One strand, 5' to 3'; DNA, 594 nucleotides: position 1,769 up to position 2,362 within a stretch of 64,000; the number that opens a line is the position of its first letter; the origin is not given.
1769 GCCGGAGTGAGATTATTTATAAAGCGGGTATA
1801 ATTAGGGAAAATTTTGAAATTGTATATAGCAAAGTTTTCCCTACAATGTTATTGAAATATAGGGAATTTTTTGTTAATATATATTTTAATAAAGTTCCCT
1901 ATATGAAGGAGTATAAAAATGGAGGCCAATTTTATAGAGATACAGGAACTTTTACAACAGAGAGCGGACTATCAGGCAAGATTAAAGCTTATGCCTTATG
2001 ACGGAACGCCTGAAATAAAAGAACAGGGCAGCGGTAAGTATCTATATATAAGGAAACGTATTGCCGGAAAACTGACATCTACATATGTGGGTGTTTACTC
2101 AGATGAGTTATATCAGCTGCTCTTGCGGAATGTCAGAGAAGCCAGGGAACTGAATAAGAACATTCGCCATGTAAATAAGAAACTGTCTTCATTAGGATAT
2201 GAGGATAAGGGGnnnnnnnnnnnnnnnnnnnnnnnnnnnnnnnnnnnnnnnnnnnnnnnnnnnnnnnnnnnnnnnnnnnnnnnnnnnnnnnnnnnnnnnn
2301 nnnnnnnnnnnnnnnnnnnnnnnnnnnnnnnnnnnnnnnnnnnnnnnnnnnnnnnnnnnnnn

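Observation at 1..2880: AT-rich accessory island with an unknown 501-aa protein and a Fic/Doc-like protein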

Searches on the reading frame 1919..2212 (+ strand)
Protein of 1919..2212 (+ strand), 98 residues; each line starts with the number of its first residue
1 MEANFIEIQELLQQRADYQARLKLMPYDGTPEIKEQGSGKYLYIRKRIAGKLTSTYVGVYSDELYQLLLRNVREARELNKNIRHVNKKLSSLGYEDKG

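Call 92: search_solved_structures(query=A9, max_evalue=10)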
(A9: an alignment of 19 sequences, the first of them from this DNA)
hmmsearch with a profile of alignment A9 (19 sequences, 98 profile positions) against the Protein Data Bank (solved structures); distinct sequences matched with E-value up to 10: 9.
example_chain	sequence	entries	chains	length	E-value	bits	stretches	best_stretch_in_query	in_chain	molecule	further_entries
4v38_A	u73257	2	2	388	0.22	14.8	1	45-92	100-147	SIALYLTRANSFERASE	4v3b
4v2u_A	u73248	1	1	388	0.22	14.8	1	45-92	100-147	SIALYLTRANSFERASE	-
6xy1_A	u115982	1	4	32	0.45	13.8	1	65-90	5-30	4-KE-4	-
4v39_A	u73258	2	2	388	0.47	13.8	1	45-92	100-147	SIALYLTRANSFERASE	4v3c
7ovp_A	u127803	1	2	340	0.78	13.1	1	39-93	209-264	Adaptor protein CheF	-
6x6u_A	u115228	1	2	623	0.88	12.9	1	18-88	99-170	Formaldehyde:ferredoxin oxidoreductase wor5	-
6x1o_A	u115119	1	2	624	0.88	12.9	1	18-88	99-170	Formaldehyde:ferredoxin oxidoreductase wor5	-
4kvv_A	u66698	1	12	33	1.1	12.5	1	74-96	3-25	6-HELIX COILED COIL CC-HEX-L24C PEPTIDE with an alkylated Cys mutation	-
8a3k_UNK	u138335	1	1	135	5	10.4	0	67-92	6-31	sc-apCC-4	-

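Call 93: search_protein_families(library=pfam, proteins=[window:1919-2212:+], max_evalue=10)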
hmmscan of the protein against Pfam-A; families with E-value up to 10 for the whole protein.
seq(98 aa): 2 families
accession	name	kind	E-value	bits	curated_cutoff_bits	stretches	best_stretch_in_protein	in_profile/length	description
PF07011.16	Elf4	-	0.046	14.1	27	1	68-89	43-64/83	Early Flowering 4 domain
PF20586.3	DUF6788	-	0.12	13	27.2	1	36-89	46-99/103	Family of unknown function (DUF6788)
